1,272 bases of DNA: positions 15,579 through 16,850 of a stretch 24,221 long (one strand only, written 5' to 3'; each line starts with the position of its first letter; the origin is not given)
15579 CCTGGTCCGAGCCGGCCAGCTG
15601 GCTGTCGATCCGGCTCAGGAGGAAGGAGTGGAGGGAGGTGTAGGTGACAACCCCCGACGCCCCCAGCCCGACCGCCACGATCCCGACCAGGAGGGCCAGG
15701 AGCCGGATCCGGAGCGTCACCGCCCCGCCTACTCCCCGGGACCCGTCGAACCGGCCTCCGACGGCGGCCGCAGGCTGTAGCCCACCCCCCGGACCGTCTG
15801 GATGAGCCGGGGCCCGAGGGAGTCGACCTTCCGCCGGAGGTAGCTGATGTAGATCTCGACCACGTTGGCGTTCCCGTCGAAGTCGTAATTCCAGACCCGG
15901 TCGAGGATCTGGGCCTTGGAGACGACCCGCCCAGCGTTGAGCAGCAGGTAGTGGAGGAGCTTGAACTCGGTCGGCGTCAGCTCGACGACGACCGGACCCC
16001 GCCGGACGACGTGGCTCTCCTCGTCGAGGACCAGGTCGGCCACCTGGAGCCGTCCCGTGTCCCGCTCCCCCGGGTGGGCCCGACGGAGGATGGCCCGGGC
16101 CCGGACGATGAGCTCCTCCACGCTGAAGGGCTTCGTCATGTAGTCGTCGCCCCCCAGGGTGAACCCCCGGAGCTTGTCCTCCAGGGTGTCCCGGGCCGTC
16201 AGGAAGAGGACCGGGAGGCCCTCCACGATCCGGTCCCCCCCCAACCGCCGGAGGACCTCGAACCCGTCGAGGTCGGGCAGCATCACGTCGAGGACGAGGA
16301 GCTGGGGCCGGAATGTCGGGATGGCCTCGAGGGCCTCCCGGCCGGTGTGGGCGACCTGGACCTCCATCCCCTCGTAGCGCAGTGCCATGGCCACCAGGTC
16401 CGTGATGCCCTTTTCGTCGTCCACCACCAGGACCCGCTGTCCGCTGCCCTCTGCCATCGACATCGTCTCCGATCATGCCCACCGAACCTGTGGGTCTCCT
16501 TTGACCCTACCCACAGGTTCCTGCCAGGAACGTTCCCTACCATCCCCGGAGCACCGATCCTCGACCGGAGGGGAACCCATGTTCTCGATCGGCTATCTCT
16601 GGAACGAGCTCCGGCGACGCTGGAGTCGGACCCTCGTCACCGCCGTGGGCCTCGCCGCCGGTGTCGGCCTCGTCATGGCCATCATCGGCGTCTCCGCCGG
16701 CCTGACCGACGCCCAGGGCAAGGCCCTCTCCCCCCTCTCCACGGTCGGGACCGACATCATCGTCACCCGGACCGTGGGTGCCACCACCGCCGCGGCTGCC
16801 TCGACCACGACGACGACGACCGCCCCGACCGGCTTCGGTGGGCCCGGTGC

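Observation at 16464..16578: Dense palindrome array in the shared response-regulator / ABC promoter region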

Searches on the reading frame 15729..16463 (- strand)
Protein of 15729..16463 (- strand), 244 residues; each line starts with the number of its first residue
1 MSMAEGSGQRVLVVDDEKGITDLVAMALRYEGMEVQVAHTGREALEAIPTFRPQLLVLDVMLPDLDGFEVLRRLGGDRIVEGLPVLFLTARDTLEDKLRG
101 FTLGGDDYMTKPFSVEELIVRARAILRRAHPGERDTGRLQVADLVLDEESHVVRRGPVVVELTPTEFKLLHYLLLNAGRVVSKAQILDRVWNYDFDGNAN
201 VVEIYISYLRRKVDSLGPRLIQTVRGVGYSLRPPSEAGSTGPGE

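Call 10: search_protein_families(library=pfam, proteins=[window:15729-16463:-])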
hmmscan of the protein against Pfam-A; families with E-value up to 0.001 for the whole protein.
window:15729-16463:- (244 aa): 2 families
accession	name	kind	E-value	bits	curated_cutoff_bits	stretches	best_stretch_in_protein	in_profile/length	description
PF00486.34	Trans_reg_C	-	8.6e-28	96.7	26.2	1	160-231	4-77/77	Transcriptional regulatory protein, C terminal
PF00072.30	Response_reg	-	1.2e-25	90.3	30.2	1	11-121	1-109/111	Response regulator receiver domain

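Call 23: find_related_loci(query=window:15729-16463:-, collection=metagenome_contigs, flank=3500)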
Query window:15729-16463:- (244 aa) in metagenome_contigs; peptide patterns used: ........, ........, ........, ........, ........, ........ (x = any residue, [..] = any of these).
600 stretches matched a pattern (row limit reached: there are more); 598 encode a relative of the query (tblastn E <= 1e-3); the best 80 are kept; 80 distinct loci.
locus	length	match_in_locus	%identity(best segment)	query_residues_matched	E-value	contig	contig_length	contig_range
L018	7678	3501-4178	81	10-236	4e-117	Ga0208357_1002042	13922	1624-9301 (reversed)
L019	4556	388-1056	79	10-233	7e-114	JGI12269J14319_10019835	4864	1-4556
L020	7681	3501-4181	69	8-236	5e-99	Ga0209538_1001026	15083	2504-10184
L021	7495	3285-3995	63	9-244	9e-95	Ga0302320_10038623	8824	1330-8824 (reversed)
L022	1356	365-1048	60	5-234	6e-96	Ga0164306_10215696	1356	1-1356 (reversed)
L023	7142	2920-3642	60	1-241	1e-86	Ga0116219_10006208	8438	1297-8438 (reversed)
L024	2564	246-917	61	9-235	3e-86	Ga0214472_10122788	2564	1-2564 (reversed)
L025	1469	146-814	60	10-234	3e-88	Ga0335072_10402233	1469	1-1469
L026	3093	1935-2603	61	10-235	9e-84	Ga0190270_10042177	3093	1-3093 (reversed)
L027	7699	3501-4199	57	2-234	2e-82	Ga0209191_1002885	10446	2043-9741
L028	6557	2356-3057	56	1-234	3e-82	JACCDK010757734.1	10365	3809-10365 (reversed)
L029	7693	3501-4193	57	5-235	7e-82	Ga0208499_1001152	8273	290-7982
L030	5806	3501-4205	57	2-236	1e-81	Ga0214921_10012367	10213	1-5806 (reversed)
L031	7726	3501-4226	59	10-243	2e-81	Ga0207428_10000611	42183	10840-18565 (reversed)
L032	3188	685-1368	63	11-235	5e-82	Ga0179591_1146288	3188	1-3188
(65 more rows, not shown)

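Call 33: search_solved_structures(query=window:15729-16463:-, max_evalue=1e-20, show_alignments=2)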
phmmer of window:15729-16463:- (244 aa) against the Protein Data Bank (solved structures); distinct sequences matched with E-value up to 1e-20: 48.
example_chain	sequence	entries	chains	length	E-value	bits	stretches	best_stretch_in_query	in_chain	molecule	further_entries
9ji3_J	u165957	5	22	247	3e-75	256.1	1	9-234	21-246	DNA-binding response regulator | Possible two component system response transcriptional positive regulator PhoP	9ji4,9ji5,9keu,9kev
3r0j_A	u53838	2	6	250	3.1e-75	256.1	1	9-234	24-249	POSSIBLE TWO COMPONENT SYSTEM RESPONSE TRANSCRIPTIONAL POSITIVE REGULATOR PHOP | Response regulator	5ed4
9ket_J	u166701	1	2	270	7e-71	241.8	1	51-234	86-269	Possible two component system response transcriptional positive regulator PhoP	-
1ys6_A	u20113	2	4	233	1.9e-45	158.6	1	8-232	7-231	Transcriptional regulatory protein prrA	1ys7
9dvt_R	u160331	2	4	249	3.5e-45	157.7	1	10-237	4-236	DNA-binding dual master transcriptional regulator RpaA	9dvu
2oqr_A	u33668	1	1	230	1.6e-44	155.5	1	10-231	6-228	Sensory transduction protein regX3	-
1kgs_A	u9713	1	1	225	5.4e-44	153.8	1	9-232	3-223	DNA BINDING RESPONSE REGULATOR D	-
2gwr_A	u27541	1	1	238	2.3e-43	151.8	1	8-236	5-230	DNA-binding response regulator mtrA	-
4kfc_A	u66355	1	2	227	7.8e-39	137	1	9-230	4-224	KDP operon transcriptional regulatory protein KdpE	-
4kny_A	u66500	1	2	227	1.5e-38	136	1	9-230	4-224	KDP operon transcriptional regulatory protein KdpE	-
6lgq_D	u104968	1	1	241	1.8e-38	135.7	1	10-230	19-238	DNA-binding response regulator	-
7lz9_A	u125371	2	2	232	5.2e-37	131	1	8-236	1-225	Putative two-component system response regulator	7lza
8jo2_H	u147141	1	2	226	5.9e-37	130.8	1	10-232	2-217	DNA-binding transcriptional regulator BasR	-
4s04_A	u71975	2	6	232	6.4e-37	130.7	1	10-232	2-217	DNA-binding transcriptional regulator BasR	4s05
3q9s_A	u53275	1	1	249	4.6e-34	121.4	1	4-227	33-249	DNA-binding response regulator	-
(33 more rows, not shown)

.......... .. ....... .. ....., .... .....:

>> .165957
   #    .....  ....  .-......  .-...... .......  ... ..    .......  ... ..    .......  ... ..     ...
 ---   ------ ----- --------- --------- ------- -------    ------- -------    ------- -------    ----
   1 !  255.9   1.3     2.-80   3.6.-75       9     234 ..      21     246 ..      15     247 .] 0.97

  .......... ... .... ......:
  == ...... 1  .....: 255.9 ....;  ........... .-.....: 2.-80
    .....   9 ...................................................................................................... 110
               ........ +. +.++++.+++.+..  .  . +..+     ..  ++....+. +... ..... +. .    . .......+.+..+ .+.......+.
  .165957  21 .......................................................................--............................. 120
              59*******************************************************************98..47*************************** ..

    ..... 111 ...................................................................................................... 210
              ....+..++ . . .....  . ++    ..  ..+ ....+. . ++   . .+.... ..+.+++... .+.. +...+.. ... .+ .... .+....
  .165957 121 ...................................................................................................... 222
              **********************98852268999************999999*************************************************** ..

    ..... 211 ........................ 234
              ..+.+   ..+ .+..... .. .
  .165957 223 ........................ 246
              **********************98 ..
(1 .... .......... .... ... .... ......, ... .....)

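Call 45: search_protein_families(library=ncbifam, proteins=[window:15729-16463:-], max_evalue=0.00001)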
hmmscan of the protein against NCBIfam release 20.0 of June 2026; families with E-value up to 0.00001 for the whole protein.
window:15729-16463:- (244 aa): 82 families (the best 25 are shown)
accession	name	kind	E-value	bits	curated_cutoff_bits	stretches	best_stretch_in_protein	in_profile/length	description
TIGR02154.1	PhoB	equivalog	6.7e-61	205.5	296.2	1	9-231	3-225/226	phosphate regulon transcriptional regulator PhoB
TIGR01387.1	cztR_silR_copR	subfamily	7.3e-57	192.5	279.2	1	11-231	1-218/218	heavy metal response regulator transcription factor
NF040689.1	MtrAB_MtrA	equivalog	1.4e-55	188.1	300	1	11-230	1-217/219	MtrAB system response regulator MtrA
NF008296.0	PRK11083.1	equivalog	4.8e-55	186.4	273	1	9-233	4-227/228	two-component system response regulator CreB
NF045944.1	ResRegRpaBCyano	equivalog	3e-54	183.8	330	1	12-231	1-227/229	response regulator transcription factor RpaB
NF040534.1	resp_reg_YycF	equivalog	3.1e-54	183.7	340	1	10-233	2-229/231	response regulator YycF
NF053854.1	RespRegPhoBBctds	equivalog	2.4e-52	177.5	270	1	11-231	1-224/225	two-component system response regulator PhoB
NF033117.2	vanR_ACDEGLN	exception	4.4e-51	173.6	350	1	11-231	1-225/226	VanR-ABDEGLN family response regulator transcription factor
NF041733.1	resp_reg_CseB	equivalog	1.2e-50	172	350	1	10-232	2-227/228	two-component system response regulator CseB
NF007928.2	PRK10643.1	equivalog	6.5e-49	166.5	330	1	10-231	2-216/216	two-component system response regulator PmrA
NF041734.1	resp_reg_RppA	equivalog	6.2e-47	159.9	250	1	10-232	2-228/229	two-component system response regulator RppA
NF007346.1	PRK09836.1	equivalog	9.6e-47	159.7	420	1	10-234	2-224/227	copper/silver response regulator transcription factor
NF008567.0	PRK11517.1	equivalog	3.6e-46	157.3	353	1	10-232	2-219/223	response regulator transcription factor HprR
NF045914.1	RespRegNblR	equivalog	4e-46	157.4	300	1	8-232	6-226/228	response regulator transcription factor NblR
NF033120.0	vanR_FM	exception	1.6e-44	152.3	460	1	11-231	6-229/231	vancomycin resistance response regulator transcription factor, VanR-F/VanR-M family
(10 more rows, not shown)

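Call 52: find_encoding_contigs(protein=window:15729-16463:-, flank=2500, max_places=10)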
Protein window:15729-16463:- (244 aa): no gene with exactly this product is on record in the collection.

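Call 53: find_encoding_contigs(protein=window:15729-16457:-, flank=2500, max_places=10)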
Protein window:15729-16457:- (242 aa): 3 contigs read that carry it; 1 place shown.
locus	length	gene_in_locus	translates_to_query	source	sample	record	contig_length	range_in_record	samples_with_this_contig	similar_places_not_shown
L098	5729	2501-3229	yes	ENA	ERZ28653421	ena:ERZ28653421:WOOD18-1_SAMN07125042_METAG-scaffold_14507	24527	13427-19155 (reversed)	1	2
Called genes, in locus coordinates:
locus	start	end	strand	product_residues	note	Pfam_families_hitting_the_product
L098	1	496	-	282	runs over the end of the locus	PF13304:AAA_21 (faint), PF00005:ABC_tran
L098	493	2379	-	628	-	PF12704:MacB_PCD, PF02687:FtsX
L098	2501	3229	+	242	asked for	PF00072:Response_reg, PF00486:Trans_reg_C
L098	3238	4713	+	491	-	PF00672:HAMP, PF00512:HisKA, PF02518:HATPase_c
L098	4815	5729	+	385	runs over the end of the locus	PF18914:DUF5666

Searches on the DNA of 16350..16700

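Call 44: search_rna_families(source=window, start=16350, end=16700, threshold=evalue, max_evalue=1)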
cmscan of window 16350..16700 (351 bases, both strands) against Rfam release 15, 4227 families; matches with E-value up to 1: 0.
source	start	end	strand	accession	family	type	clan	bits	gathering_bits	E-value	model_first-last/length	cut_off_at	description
